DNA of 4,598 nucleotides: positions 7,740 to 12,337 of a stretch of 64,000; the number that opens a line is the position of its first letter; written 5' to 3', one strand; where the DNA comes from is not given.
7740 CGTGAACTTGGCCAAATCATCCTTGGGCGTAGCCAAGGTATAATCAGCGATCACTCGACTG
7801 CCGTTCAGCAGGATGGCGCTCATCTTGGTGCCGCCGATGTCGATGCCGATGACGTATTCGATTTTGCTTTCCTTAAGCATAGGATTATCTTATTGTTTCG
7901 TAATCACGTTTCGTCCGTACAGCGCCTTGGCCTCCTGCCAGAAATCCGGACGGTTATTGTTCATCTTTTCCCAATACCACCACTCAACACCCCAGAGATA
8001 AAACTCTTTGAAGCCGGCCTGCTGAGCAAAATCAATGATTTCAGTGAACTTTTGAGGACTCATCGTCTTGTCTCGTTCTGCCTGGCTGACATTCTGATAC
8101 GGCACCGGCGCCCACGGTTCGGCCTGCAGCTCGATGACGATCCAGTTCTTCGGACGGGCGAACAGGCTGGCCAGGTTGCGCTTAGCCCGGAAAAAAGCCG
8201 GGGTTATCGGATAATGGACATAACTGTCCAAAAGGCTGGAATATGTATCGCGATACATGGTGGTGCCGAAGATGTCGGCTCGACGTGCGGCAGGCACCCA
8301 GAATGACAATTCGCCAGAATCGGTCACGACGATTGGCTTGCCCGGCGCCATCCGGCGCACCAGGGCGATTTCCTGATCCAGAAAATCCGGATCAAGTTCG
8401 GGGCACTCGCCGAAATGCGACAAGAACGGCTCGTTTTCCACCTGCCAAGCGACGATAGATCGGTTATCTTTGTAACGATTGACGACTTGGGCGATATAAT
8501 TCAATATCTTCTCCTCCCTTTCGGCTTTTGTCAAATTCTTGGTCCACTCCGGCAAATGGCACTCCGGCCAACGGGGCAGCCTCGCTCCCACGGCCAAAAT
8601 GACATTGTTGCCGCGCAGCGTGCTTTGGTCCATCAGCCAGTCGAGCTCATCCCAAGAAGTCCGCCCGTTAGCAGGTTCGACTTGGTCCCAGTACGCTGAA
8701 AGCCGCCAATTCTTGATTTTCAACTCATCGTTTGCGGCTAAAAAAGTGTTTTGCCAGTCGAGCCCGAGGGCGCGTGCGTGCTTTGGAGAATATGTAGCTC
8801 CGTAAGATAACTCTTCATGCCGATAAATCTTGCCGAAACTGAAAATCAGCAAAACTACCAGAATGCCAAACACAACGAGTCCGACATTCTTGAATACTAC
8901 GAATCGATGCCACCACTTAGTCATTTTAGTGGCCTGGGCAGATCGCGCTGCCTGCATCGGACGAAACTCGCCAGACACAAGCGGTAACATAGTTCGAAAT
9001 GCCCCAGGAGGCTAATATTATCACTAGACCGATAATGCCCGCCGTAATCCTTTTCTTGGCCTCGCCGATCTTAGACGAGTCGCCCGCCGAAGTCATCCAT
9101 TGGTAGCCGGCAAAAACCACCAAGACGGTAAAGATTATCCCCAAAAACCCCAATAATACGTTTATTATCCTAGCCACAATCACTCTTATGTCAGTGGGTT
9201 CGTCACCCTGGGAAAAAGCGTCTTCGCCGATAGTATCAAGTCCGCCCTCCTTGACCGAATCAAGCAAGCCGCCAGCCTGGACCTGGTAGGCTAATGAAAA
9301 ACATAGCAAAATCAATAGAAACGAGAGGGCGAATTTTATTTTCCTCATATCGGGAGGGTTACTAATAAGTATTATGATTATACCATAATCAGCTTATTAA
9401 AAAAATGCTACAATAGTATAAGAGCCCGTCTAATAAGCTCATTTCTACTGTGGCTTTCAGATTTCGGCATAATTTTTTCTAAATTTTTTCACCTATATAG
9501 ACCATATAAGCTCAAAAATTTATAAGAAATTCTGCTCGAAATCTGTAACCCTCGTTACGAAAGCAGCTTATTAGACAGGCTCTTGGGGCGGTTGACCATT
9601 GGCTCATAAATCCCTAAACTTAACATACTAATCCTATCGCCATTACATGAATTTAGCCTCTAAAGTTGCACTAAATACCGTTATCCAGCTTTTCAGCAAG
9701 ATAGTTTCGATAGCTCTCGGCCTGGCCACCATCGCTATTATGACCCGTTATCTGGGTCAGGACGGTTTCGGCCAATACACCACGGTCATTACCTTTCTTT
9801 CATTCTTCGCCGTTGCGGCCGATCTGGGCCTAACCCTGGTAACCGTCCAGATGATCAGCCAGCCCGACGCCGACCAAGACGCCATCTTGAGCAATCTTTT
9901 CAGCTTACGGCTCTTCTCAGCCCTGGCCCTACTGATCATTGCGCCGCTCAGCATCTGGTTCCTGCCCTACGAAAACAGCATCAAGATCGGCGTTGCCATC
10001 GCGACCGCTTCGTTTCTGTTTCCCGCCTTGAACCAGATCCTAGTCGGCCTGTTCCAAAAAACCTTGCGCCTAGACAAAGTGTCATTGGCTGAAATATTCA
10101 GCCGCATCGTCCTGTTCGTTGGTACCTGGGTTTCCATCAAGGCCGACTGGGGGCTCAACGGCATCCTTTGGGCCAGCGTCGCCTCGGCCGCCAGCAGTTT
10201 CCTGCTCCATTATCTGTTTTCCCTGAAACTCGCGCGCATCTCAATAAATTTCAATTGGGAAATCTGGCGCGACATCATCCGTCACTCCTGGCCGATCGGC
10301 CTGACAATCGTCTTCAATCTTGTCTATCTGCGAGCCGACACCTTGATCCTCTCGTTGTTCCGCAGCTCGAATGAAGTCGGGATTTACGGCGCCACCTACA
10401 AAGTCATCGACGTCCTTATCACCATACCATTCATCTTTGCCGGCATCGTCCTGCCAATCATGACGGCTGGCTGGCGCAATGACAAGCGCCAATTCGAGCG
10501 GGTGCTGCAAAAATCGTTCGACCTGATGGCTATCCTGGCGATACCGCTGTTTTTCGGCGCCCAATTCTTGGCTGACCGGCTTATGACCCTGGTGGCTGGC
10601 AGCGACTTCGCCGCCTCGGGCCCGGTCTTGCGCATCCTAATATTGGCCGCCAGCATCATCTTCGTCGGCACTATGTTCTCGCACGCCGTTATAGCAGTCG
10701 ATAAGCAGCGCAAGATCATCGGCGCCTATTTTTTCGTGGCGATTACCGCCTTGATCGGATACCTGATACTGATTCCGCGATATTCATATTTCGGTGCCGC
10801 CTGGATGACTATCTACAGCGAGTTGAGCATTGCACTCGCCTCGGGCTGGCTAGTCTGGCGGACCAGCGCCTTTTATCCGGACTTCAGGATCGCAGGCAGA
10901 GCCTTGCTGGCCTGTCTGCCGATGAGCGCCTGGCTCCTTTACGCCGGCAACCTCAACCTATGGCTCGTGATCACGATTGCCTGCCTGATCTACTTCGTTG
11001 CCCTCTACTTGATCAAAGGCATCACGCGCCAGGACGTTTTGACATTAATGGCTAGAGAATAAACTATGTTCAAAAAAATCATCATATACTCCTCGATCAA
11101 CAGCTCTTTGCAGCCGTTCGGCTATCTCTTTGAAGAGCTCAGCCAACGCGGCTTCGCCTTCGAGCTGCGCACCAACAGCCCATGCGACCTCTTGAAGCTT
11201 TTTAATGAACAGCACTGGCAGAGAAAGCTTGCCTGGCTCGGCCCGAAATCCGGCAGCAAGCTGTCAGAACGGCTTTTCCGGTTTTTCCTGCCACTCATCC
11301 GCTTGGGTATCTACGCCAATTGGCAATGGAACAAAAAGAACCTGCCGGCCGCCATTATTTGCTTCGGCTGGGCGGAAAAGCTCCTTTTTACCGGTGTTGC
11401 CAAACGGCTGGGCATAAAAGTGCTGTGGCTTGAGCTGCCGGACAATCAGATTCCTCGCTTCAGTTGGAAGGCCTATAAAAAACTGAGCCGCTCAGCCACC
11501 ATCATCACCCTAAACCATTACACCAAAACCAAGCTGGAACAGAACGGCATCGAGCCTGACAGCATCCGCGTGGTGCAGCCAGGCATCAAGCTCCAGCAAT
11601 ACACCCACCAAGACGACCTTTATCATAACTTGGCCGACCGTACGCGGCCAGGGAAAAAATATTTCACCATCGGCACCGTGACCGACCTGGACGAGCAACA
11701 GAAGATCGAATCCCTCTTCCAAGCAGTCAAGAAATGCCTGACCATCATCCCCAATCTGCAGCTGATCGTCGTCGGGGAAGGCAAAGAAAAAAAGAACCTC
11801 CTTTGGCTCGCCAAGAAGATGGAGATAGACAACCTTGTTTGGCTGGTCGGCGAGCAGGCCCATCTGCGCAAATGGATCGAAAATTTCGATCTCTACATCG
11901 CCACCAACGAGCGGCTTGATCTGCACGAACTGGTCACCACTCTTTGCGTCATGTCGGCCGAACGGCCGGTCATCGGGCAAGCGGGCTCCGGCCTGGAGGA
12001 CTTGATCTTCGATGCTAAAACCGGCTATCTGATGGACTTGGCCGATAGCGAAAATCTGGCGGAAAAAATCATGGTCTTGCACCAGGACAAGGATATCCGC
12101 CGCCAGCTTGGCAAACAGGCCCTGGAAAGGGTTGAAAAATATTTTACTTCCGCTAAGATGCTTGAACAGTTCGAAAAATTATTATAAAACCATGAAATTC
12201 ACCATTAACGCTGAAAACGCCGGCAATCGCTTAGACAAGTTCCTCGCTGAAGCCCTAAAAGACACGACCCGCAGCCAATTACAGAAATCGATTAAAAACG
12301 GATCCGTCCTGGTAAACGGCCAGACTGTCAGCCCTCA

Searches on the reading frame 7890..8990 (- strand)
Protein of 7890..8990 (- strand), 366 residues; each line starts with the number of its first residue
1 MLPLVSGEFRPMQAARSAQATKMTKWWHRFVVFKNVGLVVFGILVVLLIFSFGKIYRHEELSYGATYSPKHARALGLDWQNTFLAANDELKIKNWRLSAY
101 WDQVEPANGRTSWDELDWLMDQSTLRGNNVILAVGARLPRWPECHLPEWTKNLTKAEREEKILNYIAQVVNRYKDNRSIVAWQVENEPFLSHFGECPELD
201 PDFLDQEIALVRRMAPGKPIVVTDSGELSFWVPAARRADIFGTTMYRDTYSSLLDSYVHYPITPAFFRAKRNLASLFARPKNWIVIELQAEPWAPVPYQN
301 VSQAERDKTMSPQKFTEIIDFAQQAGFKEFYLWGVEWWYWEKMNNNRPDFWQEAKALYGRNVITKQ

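Call 7: search_protein_families(library=pfam, proteins=[window:7890-8990:-], max_evalue=0.01)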
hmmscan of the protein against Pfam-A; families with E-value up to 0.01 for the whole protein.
window:7890-8990:- (366 aa): 2 families
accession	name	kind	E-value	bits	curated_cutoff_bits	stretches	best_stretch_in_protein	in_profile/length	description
PF02449.21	Glyco_hydro_42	-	6.8e-08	32.7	21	1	90-189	22-139/376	Beta-galactosidase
PF00331.26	Glyco_hydro_10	-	2.6e-06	27.3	22.1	1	101-190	47-131/311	Glycosyl hydrolase family 10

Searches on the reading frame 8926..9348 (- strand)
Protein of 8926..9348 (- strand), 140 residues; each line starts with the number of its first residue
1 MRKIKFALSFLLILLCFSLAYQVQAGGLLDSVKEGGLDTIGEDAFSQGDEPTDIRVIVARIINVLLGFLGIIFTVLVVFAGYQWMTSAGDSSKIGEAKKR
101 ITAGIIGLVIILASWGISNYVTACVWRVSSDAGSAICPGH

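Call 4: search_protein_families(library=pfam, proteins=[window:8926-9348:-], max_evalue=1)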
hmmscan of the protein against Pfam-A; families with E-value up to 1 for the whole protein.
window:8926-9348:- (140 aa): 5 families
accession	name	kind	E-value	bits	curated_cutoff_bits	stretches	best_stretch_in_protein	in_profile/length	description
PF18895.5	T4SS_pilin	-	3e-10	40.5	26.6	1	57-121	8-71/71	Type IV secretion system pilin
PF04956.18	TrbC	-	0.00028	21.5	27.9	1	43-117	27-94/98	TrbC/VIRB2 pilin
PF20664.2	DUF6814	-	0.26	12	25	1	64-111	3-51/71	Family of unknown function (DUF6814)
PF07787.17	TMEM43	-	0.28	10.9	23.3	1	21-115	152-245/250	Transmembrane protein 43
PF23906.1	DUF7248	-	0.84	10.1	27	1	105-127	17-40/58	Family of unknown function (DUF7248)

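Call 5: search_protein_families(library=ncbifam, proteins=[window:8926-9348:-], max_evalue=1)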
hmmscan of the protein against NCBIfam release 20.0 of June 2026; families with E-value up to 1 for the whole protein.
window:8926-9348:- (140 aa): 1 family
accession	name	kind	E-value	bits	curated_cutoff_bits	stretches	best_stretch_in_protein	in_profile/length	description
NF045849.1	ICE_MMCAP2_0565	equivalog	2.5e-10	39.9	40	1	57-123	12-78/80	Mbov_0395 family pilin-like conjugal transfer protein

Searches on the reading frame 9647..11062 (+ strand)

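Call 7: search_protein_families(library=pfam, proteins=[window:9647-11062:+], max_evalue=0.01)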
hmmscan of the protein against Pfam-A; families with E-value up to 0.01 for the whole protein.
window:9647-11062:+ (471 aa): 2 families
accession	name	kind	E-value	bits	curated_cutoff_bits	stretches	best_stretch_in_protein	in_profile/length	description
PF13440.11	Polysacc_synt_3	-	2.3e-25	89.8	23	1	31-323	1-290/293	Polysaccharide biosynthesis protein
PF01943.22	Polysacc_synt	-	4.3e-19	69.4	28.2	1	10-273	4-271/274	Polysaccharide biosynthesis protein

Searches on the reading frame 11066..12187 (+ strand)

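Call 7: search_protein_families(library=pfam, proteins=[window:11066-12187:+], max_evalue=0.01)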
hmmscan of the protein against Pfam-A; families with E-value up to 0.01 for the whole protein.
window:11066-12187:+ (373 aa): 4 families
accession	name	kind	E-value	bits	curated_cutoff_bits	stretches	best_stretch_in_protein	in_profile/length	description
PF00534.26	Glycos_transf_1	-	4.7e-15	56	26.4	1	196-353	12-170/172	Glycosyl transferases group 1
PF13692.12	Glyco_trans_1_4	-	1.7e-13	51.5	27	1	201-341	3-142/142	Glycosyl transferases group 1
PF13524.12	Glyco_trans_1_2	-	2.1e-05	24.9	25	1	295-370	70-143/144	Glycosyl transferase-like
PF13439.12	Glyco_transf_4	-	0.0006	20.3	28.5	1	128-177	118-169/170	Glycosyltransferase Family 4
